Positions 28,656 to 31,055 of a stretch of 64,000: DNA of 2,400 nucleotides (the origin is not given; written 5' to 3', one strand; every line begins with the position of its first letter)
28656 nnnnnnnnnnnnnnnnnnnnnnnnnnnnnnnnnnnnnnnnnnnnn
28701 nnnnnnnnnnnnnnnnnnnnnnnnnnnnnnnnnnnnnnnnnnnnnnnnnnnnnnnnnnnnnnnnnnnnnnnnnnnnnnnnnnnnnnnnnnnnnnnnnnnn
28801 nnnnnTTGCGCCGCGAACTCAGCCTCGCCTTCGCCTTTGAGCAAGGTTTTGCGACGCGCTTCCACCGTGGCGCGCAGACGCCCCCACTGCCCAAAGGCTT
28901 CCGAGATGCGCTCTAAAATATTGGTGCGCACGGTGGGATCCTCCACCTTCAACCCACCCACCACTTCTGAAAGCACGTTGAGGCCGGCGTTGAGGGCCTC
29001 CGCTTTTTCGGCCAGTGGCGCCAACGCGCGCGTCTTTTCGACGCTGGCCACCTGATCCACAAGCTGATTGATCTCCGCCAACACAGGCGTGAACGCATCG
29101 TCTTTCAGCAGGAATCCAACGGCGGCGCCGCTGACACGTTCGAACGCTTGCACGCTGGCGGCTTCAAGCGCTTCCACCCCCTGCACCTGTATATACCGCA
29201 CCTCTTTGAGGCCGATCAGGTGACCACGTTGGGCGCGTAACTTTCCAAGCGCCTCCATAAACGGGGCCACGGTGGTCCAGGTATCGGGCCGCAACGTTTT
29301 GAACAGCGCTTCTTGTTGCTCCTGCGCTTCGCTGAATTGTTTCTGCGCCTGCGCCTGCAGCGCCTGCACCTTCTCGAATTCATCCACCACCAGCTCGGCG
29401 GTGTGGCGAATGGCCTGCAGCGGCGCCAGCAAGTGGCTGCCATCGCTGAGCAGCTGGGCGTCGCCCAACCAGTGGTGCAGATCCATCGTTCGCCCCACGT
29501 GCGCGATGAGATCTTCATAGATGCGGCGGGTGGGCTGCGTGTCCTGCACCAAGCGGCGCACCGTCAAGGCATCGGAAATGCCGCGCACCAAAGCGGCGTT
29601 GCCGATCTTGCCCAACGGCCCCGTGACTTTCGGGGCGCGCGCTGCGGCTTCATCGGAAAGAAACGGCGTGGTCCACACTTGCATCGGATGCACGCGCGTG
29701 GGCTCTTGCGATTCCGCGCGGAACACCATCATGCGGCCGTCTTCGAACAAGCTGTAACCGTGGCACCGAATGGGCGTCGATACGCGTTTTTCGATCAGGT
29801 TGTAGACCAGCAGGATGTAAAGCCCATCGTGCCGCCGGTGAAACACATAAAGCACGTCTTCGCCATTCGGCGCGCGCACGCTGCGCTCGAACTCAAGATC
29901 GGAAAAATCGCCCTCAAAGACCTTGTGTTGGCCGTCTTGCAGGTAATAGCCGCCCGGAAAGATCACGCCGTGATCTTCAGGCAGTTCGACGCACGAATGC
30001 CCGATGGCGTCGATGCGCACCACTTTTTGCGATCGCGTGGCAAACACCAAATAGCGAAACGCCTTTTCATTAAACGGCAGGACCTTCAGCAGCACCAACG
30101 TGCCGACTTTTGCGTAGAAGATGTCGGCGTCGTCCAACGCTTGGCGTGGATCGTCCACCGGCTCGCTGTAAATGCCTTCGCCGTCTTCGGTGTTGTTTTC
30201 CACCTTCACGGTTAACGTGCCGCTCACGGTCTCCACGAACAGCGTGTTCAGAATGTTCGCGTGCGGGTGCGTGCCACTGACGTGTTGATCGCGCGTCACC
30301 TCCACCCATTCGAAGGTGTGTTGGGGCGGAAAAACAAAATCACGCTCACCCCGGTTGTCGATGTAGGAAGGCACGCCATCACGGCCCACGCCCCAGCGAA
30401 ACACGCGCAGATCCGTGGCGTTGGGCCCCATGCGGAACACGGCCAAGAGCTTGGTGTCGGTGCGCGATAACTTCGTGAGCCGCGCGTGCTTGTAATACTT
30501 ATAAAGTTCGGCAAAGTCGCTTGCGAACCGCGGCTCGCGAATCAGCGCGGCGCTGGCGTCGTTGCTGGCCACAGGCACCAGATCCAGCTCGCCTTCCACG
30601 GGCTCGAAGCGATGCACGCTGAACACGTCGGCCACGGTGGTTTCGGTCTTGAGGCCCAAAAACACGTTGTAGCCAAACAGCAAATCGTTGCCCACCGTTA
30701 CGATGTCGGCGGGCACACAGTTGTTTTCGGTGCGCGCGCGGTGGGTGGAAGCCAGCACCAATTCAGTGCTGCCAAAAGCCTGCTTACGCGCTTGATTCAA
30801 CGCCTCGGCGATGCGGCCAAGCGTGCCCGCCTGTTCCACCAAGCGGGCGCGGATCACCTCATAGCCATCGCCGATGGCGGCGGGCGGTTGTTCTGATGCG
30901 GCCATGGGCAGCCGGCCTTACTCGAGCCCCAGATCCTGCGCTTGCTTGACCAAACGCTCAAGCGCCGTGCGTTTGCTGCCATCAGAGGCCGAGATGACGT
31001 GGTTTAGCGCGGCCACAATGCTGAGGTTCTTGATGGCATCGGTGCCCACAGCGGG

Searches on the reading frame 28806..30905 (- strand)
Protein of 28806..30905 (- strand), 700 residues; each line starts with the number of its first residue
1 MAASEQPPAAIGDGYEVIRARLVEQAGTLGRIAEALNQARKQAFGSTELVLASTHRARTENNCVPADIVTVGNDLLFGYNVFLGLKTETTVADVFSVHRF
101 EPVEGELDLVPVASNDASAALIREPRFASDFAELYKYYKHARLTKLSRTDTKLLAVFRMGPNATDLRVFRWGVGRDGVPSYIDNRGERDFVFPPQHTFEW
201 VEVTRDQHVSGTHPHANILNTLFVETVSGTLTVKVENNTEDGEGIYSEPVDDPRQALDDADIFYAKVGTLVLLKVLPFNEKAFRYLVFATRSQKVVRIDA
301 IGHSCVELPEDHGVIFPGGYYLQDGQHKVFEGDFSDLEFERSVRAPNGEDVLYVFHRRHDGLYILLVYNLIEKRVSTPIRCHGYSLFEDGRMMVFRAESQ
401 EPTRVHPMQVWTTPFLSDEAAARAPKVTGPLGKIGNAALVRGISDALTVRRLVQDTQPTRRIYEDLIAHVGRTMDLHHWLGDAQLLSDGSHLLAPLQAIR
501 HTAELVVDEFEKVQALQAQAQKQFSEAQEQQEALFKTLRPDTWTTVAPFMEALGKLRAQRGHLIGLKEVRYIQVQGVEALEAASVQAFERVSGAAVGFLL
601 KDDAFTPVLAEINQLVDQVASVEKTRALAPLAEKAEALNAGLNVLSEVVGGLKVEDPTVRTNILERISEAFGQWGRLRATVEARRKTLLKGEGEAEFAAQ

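Call 45: predict_structure(alignment_id=A1)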
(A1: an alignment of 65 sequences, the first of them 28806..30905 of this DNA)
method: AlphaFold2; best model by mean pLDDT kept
length: 700 residues; sequences in the alignment: 65
mean_pLDDT: 88.5   pTM: 0.74
mean pLDDT of the five models: 88.5, 87.6, 86.7, 85.4, 83.8
residues with pLDDT >= 90: 382; 70-90: 299; 50-70: 7; < 50: 12
segments of 3 or more residues with pLDDT < 50: 1-12
pLDDT, mean of each block of 10 residues (from residue 1): 36 75 94 95 85 90 91 89 80 91 80 82 91 90 89 92 88 86 90 90 93 91 91 88 88 90 94 96 94 90 92 94 91 90 90 90 93 92 90 87 91 88 83 90 92 80 89 93 90 95 90 86 92 92 90 92 91 91 93 89 87 90 89 89 87 76 88 91 90 79
secondary structure, 60 per line:
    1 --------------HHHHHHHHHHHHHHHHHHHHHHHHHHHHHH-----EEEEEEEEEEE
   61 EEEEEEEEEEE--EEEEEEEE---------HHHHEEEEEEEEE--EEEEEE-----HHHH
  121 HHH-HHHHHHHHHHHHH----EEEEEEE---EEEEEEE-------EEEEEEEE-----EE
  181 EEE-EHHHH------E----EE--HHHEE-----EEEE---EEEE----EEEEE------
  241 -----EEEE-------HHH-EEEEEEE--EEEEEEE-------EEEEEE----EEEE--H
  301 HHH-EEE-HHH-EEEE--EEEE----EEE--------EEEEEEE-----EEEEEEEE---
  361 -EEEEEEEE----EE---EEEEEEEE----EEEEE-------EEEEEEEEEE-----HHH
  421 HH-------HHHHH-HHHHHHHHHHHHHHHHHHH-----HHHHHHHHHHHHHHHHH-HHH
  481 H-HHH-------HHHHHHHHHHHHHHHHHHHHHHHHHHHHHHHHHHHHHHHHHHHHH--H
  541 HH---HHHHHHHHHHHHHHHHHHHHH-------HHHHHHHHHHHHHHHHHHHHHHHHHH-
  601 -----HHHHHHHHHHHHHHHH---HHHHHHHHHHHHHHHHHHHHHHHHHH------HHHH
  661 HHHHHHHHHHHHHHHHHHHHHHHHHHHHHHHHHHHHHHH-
elements in order (helices of 4 or more, strands of 3 or more residues): H15-44 E50-71 E74-81 H91-94 E95-103 E106-111 H117-123 H125-137 E142-148 E152-158 E166-173 E179-183 H186-189 E215-218 E222-225 E230-234 E246-249 E261-267 E270-276 E284-289 E294-297 H300-303 E305-307 E313-316 E319-322 E327-329 E338-344 E350-357 E362-369 E379-386 E391-395 E403-412 H418-422 H430-434 H436-454 H460-476 H478-481 H493-537 H546-566 H574-599 H606-621 H625-650 H657-699
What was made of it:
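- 29670..30758 (-): Divergent beta-propeller-like domain (residues 50-412), the core of Pfam DUF3686 (residues 30-478 = nt 29472-30818), preceded by a long helix (residues 15-44). The AF2 model has pLDDT 88.5 with about 28 strands (call 45).
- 28806..29618 (-): Helical-bundle (spectrin-repeat-like) region, residues 430-700, including Pfam DUF7902 (residues 603-686 = nt 28848-29099). AF2 helices (call 45).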

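Call 80: fold_search(model_id=the predicted structure, library=pdb)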
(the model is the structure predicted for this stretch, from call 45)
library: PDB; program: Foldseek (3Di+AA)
matches with E <= 10: 709; with E <= 0.001: 35
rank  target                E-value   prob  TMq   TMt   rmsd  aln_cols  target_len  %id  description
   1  8glv_DA               1.6e-06  1.00  0.16  0.04  28.8       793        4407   11  96-nm repeat unit of doublet microtubules from Chlamydomonas reinhardtii flagella (released 2023-05-31)
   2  8tid_W                2.1e-06  0.97  0.11  0.08  87.0       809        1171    9  Combined linker domain of N-DRC and associated proteins Tetrahymena (released 2023-09-27)
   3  12dl_HA               7.9e-06  1.00  0.19  0.32  17.2       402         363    9  Native structure of the cytoplasmic lattice (CPL) asymmetric unit from mouse MII eggs (released 2026-04-08)
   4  8j07_i5               1.4e-05  0.84  0.10  0.07  161.9       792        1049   12  96nm repeat of human respiratory doublet microtubule and associated axonemal complexes (released 2023-07-26)
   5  8hmf_D                1.6e-05  0.99  0.16  0.10  26.7       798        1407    8  head module state 2 of Tetrahymena IFT-A (released 2023-06-14)
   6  9n73_LI               1.6e-05  0.91  0.13  0.14  31.7       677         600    9  SSU processome maturation and disassembly, State G (released 2025-10-29)
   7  7k58_C                2.4e-05  1.00  0.20  0.05  39.8       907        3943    9  Structure of outer-arm dyneins bound to microtubule with microtubule binding state 1(MTBS-1) (released 2021-09-29)
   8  8pu0_A                2.6e-05  1.00  0.18  0.13  16.3       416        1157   11  Cryo-EM structure of human Elp123 in complex with tRNA, desulpho-CoA, 5'-deoxyadenosine and methionine (released 2024-04-17)
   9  5ods_A                5.2e-05  0.96  0.14  0.17  25.7       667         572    9  Structure of a phosphoprotein-protein complex (released 2018-03-14)
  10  4ax4                  6.6e-05  0.99  0.15  0.15  25.2       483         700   10  PROLYL OLIGOPEPTIDASE FROM PORCINE BRAIN, H680A MUTANT (released 2012-09-26)
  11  9d5n_CH               6.6e-05  0.51  0.07  0.08  26.2       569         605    8  48-nm doublet microtubule from Trichomonas vaginalis strain G3 (released 2025-05-14)
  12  3vh0_A                6.9e-05  1.00  0.17  0.31  15.7       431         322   10  Crystal structure of E. coli YncE complexed with DNA (released 2011-11-16)
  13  8j07_i4               7.6e-05  0.77  0.11  0.09  158.4       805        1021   11  96nm repeat of human respiratory doublet microtubule and associated axonemal complexes (released 2023-07-26)
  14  8qca_C                1.3e-04  0.99  0.16  0.24  17.6       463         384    8  CryoEM structure of a S. Cerevisiae Ski2387 complex in the closed state bound to RNA (released 2023-11-15)
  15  8dit_B                1.3e-04  0.87  0.14  0.13  32.6       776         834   10  Cryo-EM structure of a HOPS core complex containing Vps33, Vps16, and Vps18 (released 2022-08-31)
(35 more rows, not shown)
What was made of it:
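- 29670..30758 (-): All significant Foldseek PDB hits are beta-propellers, but with low TM-scores of 0.15-0.32 (call 80).
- Tried and rejected: The propeller-like assignment rests on Foldseek hits with low TM-scores (call 80), so I call the domain 'propeller-like, divergent' rather than a canonical propeller.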
